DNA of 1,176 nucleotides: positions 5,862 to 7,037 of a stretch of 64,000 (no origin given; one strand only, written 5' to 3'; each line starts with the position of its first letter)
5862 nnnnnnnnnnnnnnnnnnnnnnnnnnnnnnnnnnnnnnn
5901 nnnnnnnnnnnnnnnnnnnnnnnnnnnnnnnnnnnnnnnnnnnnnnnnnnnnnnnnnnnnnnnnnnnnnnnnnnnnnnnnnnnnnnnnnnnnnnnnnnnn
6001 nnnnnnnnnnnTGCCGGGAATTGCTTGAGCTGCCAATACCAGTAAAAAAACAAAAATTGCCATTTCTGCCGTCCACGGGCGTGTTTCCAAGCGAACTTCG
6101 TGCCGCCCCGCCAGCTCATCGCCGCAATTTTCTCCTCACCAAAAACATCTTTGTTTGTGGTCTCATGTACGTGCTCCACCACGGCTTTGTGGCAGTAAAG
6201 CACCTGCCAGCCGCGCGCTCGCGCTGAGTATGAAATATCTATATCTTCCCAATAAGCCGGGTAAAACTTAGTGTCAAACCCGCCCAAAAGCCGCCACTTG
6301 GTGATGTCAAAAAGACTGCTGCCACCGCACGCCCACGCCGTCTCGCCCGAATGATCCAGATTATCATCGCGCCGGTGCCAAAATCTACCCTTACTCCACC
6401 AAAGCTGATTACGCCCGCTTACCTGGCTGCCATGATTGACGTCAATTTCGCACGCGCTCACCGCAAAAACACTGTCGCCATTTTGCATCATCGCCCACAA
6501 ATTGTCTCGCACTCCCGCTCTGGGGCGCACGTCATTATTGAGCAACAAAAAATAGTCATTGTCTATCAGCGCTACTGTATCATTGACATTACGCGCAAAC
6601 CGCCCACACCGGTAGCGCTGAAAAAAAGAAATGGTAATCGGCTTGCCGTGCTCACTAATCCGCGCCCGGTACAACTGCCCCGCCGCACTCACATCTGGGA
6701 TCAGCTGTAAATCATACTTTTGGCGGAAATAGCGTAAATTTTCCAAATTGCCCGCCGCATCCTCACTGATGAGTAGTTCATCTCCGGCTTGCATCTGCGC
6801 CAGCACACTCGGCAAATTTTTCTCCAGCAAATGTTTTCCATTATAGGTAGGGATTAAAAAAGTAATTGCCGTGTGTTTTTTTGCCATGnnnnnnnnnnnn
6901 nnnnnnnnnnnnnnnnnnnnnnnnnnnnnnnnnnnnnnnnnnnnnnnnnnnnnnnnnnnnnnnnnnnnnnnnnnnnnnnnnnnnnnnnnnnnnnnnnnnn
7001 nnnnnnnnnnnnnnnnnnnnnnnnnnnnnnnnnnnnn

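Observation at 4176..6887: Single polypeptide fusing a GT2 (donor-synthase-type) domain to a PMT/ArnT-like GT-C domain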

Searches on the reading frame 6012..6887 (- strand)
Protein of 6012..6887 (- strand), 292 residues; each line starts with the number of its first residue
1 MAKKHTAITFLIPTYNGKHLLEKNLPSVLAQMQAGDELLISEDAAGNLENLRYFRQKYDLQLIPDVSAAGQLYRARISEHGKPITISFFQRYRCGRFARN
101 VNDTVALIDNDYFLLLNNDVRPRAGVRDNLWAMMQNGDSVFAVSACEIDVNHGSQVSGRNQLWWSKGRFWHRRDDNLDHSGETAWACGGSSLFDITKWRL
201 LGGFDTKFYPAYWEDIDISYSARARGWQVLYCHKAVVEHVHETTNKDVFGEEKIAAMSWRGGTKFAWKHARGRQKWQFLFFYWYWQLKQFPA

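Call 44: search_solved_structures(query=A2, max_evalue=1, show_alignments=3)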
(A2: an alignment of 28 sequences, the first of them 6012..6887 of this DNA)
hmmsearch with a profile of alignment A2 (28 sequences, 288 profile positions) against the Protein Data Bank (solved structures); distinct sequences matched with E-value up to 1: 30.
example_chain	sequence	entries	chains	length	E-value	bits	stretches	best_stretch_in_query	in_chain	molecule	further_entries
2z87_A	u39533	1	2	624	7.4e-11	45.1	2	6-56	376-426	Chondroitin synthase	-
2z86_A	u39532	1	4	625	7.6e-11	45.1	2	6-56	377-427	Chondroitin synthase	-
5mlz_A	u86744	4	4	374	4.4e-07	32.7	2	3-52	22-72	Dolichol monophosphate mannose synthase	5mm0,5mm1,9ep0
1h7l_A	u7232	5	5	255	5e-07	32.5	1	5-133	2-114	SPORE COAT POLYSACCHARIDE BIOSYNTHESIS PROTEIN SPSA | PROTEIN (SPORE COAT POLYSACCHARIDE BIOSYNTHESIS PROTEIN SPSA)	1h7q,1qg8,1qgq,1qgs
6p61_A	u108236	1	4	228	8.6e-07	31.8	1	3-50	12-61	Glycosyltransferase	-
6yv7_B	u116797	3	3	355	7.5e-06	28.7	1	4-56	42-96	Glycosyl transferase, family 2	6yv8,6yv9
6yv7_A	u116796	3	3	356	7.6e-06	28.7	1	4-56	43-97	Glycosyl transferase, family 2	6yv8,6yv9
5hea_A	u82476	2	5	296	1e-05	28.2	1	5-54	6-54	Putative glycosyltransferase (GalT1)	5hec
6h1j_A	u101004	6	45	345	1.6e-05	27.6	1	3-59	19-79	Probable ss-1,3-N-acetylglucosaminyltransferase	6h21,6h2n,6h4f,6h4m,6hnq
3bcv_A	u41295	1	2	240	2.2e-05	27.2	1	5-50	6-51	Putative glycosyltransferase protein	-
5tze_C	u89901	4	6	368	0.00018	24.2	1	5-56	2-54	Glycosyl transferase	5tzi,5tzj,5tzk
9omh_A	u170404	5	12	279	0.00021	24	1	5-56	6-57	Glycosyltransferase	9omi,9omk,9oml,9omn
9omm_A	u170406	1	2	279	0.00021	24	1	5-56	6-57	Glycosyltransferase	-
9omj_A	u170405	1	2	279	0.00022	23.8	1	5-56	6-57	Glycosyltransferase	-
5tz8_A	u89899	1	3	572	0.00087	21.9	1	5-56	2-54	Glycosyl transferase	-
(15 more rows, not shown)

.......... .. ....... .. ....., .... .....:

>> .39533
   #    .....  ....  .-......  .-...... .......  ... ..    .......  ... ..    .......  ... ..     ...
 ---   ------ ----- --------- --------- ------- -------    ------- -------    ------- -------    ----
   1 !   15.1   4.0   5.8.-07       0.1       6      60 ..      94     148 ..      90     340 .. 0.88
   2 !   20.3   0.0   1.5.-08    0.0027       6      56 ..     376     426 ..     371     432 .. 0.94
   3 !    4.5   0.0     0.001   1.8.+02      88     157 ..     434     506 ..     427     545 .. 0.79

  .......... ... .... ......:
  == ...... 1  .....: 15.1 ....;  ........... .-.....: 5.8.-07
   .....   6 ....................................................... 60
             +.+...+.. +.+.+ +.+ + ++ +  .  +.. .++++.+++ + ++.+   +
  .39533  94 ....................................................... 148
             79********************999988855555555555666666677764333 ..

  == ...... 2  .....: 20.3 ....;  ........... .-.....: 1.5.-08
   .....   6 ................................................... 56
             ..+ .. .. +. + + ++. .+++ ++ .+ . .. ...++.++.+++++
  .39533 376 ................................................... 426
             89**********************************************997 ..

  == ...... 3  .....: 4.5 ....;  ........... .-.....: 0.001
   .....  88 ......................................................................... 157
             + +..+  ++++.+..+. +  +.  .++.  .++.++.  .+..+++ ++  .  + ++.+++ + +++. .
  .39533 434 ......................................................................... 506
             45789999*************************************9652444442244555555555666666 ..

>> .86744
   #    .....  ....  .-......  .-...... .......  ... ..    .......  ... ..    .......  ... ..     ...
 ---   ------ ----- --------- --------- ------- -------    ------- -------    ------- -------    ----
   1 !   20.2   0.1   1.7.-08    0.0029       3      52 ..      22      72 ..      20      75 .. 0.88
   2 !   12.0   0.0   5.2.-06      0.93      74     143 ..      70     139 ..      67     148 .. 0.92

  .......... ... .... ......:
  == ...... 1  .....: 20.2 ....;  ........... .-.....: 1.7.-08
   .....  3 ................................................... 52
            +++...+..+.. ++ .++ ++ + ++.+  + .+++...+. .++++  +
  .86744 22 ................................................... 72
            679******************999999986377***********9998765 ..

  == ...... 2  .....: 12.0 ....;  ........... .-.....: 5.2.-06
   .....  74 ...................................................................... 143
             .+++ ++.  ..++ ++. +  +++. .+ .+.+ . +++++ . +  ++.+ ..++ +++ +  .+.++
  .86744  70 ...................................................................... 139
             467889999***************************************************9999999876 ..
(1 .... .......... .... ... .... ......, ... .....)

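Call 51: predict_structure(alignment_id=A2)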
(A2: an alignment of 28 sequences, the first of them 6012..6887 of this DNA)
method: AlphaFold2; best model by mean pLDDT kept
length: 292 residues; sequences in the alignment: 28
mean_pLDDT: 93.7   pTM: 0.91
mean pLDDT of the five models: 93.7, 93.8, 93.2, 93.1, 92.8
residues with pLDDT >= 90: 244; 70-90: 40; 50-70: 7; < 50: 1
segments of 3 or more residues with pLDDT < 50: none
pLDDT, mean of each block of 10 residues (from residue 1): 81 93 96 98 90 96 95 97 98 93 98 97 98 96 97 91 96 96 96 98 92 93 98 96 75 89 96 97 88 59
secondary structure, 60 per line:
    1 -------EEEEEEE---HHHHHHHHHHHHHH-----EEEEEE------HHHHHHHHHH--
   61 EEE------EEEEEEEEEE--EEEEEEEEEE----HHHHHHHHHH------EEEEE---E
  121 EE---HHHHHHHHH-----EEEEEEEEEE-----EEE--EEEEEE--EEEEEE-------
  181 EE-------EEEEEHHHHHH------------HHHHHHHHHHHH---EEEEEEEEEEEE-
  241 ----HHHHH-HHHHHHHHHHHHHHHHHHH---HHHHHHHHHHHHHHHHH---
elements in order: E8-14 H18-31 E37-42 H49-58 E61-63 E70-79 E82-91 H96-105 E112-116 E120-122 H126-134 E140-149 E155-157 E160-165 E168-173 E190-194 H195-200 H213-224 E228-239 H245-249 H251-269 H273-289
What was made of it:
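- On GT2 / GT-A fold nucleotide-sugar glycosyltransferases (Pfam PF13641, PF00535): The N-domain model has pLDDT 93.7 (call 51).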

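Call 54: fold_search(model_id=the predicted structure, library=pdb)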
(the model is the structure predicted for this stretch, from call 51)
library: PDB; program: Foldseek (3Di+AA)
matches with E <= 10: 1101; with E <= 0.001: 246
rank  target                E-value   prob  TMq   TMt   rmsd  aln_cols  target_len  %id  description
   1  6egs_A                1.3e-12  1.00  0.66  0.43   5.2       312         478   14  Crystal structure of the GalNAc-T2 F104S mutant in complex with UDP-GalNAc (released 2018-04-11)
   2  4d0z_F                4.0e-12  1.00  0.65  0.41   4.7       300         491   14  GalNAc-T2 crystal soaked with UDP-5SGalNAc, mEA2 and manganese (Higher resolution dataset) (released 2014-05-28)
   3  5ndf_E                7.4e-12  1.00  0.68  0.43   4.9       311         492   14  Small-molecule inhibition of ppGalNAc-Ts selectively reduces mucin-type O-glycosylation (released 2017-11-01)
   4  2ffv_B                7.9e-12  1.00  0.63  0.40   8.1       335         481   13  Human ppGalNAcT-2 complexed with manganese and UDP (released 2006-01-31)
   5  2ffv_A                8.4e-12  1.00  0.63  0.40   7.9       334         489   14  Human ppGalNAcT-2 complexed with manganese and UDP (released 2006-01-31)
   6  6nqt_F                8.9e-12  1.00  0.67  0.43   5.0       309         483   14  GalNac-T2 soaked with UDP-sugar (released 2020-01-29)
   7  4d0t_F                8.9e-12  1.00  0.66  0.42   5.1       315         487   14  GalNAc-T2 crystal soaked with UDP-GalNAc, EA2 peptide and manganese (released 2014-05-28)
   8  2ffu_A                9.5e-12  1.00  0.67  0.42   5.0       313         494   13  Crystal Structure of Human ppGalNAcT-2 complexed with UDP and EA2 (released 2006-01-31)
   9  6nqt_E                1.1e-11  1.00  0.66  0.42   4.8       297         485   14  GalNac-T2 soaked with UDP-sugar (released 2020-01-29)
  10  6nqt_C                1.1e-11  1.00  0.66  0.41   4.6       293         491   14  GalNac-T2 soaked with UDP-sugar (released 2020-01-29)
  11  4d0t_B                1.2e-11  1.00  0.65  0.41   4.8       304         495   14  GalNAc-T2 crystal soaked with UDP-GalNAc, EA2 peptide and manganese (released 2014-05-28)
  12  4d11_F                1.4e-11  1.00  0.58  0.61   4.1       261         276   14  GalNAc-T2 crystal soaked with UDP-5SGalNAc, mEA2 peptide and manganese (Lower resolution dataset) (released 2014-05-28)
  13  4d0z_C                1.6e-11  1.00  0.66  0.42   4.7       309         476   13  GalNAc-T2 crystal soaked with UDP-5SGalNAc, mEA2 and manganese (Higher resolution dataset) (released 2014-05-28)
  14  4d0t_A                1.6e-11  1.00  0.65  0.40   4.4       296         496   14  GalNAc-T2 crystal soaked with UDP-GalNAc, EA2 peptide and manganese (released 2014-05-28)
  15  5fv9_A                1.7e-11  1.00  0.60  0.38   7.6       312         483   13  Crystal structure of GalNAc-T2 in complex with compound 16d (released 2016-03-09)
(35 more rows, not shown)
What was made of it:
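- On GT2 / GT-A fold nucleotide-sugar glycosyltransferases (Pfam PF13641, PF00535): Its top 50 Foldseek hits are all GT-A enzymes, E 1e-12 to 5e-10 (call 54).
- Closest known: WbbL/GlfT1/MftF/EpsD-type GT2 enzymes and ppGalNAc-T-like GT-A folds. Same: The top structural neighbours are ppGalNAc-T2, WrtF and B4GALNT1 (call 54).
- Fold neighbours are peptide- or glycan-acting GT-A enzymes (call 54).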

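Call 58: search_protein_families(library=ncbifam, alignment_id=A2, max_evalue=0.1)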
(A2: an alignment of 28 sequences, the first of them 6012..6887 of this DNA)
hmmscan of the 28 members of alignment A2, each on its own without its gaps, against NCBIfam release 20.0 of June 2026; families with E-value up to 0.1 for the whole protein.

A. member 1, window:6012-6887:- (292 aa): 6 families
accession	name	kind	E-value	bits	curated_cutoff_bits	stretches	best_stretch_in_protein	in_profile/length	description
TIGR03965.1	mycofact_glyco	equivalog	0.00016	20.7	280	1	201-246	244-287/467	mycofactocin biosynthesis glycosyltransferase MftF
NF047683.1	TeichurnBiosyTuaG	equivalog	0.00076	19.2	400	1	1-46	1-46/252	teichuronic acid biosynthesis protein TuaG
NF050050.1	ProtGlycPglI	equivalog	0.0016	17.8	500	1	8-46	4-42/306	GalNAc(5)-diNAcBac-PP-undecaprenol beta-1,3-glucosyltransferase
TIGR03937.1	PgaC_IcaA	equivalog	0.0074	15.3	422.3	0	4-45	43-84/407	poly-beta-1,6-N-acetyl-D-glucosamine synthase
NF041875.1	EPS_EpsD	equivalog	0.022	14.2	370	0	78-244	49-211/325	exopolysaccharide biosynthesis glycosyltransferase EpsD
NF007482.0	PRK10073.1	equivalog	0.061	12.3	423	0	2-58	2-60/334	glycosyltransferase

B. families by the number of members that match (of 28 scanned): 39 families (the first 25 are shown)
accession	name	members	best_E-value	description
TIGR03965.1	mycofact_glyco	28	1.1e-22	mycofactocin biosynthesis glycosyltransferase MftF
NF041875.1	EPS_EpsD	28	5.4e-20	exopolysaccharide biosynthesis glycosyltransferase EpsD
TIGR03937.1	PgaC_IcaA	28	3.5e-14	poly-beta-1,6-N-acetyl-D-glucosamine synthase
NF050050.1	ProtGlycPglI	28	1.8e-08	GalNAc(5)-diNAcBac-PP-undecaprenol beta-1,3-glucosyltransferase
NF038299.1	EPS_HpsN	26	2.1e-10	hormogonium polysaccharide biosynthesis glycosyltransferase HpsN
TIGR04283.1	glyco_like_mftF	25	1.4e-14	TIGR04283 family arsenosugar biosynthesis glycosyltransferase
NF047683.1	TeichurnBiosyTuaG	24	1.1e-10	teichuronic acid biosynthesis protein TuaG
NF007482.0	PRK10073.1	20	5.9e-09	glycosyltransferase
NF038302.1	EPS_HpsE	18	1.7e-07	hormogonium polysaccharide biosynthesis glycosyltransferase HpsE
NF053739.1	GlytfEpsEBac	17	1.5e-11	glycosyltransferase EpsE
NF007986.1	PRK10714.1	16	9.9e-05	undecaprenyl-phosphate 4-deoxy-4-formamido-L-arabinose transferase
NF045692.1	OglycostaseCruG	15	1.3e-05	2'-O-glycosyltransferase CruG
TIGR03469.1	HpnB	14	4.1e-07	hopene-associated glycosyltransferase HpnB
NF010496.0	PRK13915.1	14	0.00045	glucosyl-3-phosphoglycerate synthase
NF047588.1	GlcsyltransPgfSStrep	10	0.00067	glycosyltransferase PgfS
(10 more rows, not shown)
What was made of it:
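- On Polyprenyl-phosphate glycosyltransferases (DPM1/GtrB/ArnC type, the 'donor synthase'): The ArnC NCBIfam model is matched by 16 of 28 members with a best E of 1e-4, against MftF at 1e-22 (call 58).
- NCBIfam scores favour MftF and EpsD by about 18 orders of magnitude (call 58).
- Tried and rejected: It was redone on 28 N-domains (call 58).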
